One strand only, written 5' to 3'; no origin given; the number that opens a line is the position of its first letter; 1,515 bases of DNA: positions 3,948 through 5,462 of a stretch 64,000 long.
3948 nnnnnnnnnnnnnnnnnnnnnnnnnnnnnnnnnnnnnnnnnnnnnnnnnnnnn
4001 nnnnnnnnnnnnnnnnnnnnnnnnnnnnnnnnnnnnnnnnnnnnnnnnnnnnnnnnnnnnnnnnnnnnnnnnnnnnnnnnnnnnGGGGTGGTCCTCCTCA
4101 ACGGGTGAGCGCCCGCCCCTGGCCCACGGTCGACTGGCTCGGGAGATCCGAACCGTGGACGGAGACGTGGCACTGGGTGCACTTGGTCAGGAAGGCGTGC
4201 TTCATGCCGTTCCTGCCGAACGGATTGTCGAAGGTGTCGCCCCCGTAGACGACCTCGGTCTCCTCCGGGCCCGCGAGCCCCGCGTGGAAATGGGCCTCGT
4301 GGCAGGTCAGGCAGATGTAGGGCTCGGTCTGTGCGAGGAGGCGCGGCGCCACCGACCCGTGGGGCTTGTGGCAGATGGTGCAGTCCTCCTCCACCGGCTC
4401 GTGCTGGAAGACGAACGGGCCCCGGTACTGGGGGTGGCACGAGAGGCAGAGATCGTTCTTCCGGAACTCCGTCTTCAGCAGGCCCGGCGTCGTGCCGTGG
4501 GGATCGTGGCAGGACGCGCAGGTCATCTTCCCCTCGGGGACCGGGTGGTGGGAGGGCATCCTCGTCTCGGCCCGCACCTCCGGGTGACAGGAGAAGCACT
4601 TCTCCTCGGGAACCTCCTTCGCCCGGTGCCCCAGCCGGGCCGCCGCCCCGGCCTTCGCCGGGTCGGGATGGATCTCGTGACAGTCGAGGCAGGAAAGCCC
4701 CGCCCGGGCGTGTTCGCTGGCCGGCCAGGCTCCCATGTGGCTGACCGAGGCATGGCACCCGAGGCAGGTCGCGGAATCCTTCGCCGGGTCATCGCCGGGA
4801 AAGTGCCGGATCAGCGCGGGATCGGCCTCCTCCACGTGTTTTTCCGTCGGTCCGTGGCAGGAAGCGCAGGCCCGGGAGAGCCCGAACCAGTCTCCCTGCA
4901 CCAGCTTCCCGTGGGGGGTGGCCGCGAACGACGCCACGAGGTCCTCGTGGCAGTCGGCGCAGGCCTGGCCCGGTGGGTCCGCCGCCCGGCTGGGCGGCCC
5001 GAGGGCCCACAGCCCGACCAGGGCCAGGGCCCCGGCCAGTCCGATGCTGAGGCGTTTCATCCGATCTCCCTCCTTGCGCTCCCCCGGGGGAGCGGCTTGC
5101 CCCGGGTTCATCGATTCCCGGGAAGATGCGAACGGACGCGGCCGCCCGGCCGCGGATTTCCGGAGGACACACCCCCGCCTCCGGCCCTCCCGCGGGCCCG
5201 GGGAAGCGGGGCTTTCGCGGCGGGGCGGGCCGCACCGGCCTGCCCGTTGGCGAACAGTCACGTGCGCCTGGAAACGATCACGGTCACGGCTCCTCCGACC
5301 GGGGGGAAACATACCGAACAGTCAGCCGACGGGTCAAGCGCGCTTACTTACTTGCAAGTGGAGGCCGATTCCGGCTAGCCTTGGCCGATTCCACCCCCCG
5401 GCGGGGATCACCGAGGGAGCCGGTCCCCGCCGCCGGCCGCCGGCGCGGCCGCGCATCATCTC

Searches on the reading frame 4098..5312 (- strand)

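Call 24: search_protein_families(library=pfam, proteins=[window:4098-5312:-], max_evalue=0.001)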
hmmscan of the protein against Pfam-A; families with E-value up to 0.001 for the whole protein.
window:4098-5312:- (404 aa): 5 families
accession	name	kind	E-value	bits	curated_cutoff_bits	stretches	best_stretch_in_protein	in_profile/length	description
PF09699.15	Paired_CXXCH_1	-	3e-29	100.9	20.6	2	304-340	1-38/41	Doubled CXXCH motif (Paired_CXXCH_1)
PF14522.11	Cytochrome_C7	-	7.8e-14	51.7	24.8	2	115-187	13-66/67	Cytochrome c7 and related cytochrome c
PF14537.11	Cytochrom_c3_2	-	2.2e-12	47.7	25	1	201-293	2-78/79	Cytochrome c3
PF22678.1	Cytochrom_c_NrfB-like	-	6.1e-08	33.5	27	1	149-220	1-73/89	Cytochrome c-type protein NrfB-like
PF22113.1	Mtrc-MtrF_II-IV_dom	-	1.7e-07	31.4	30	0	286-386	6-92/176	Outer membrane cytochrome MtrC/MtrF-like, domains II/IV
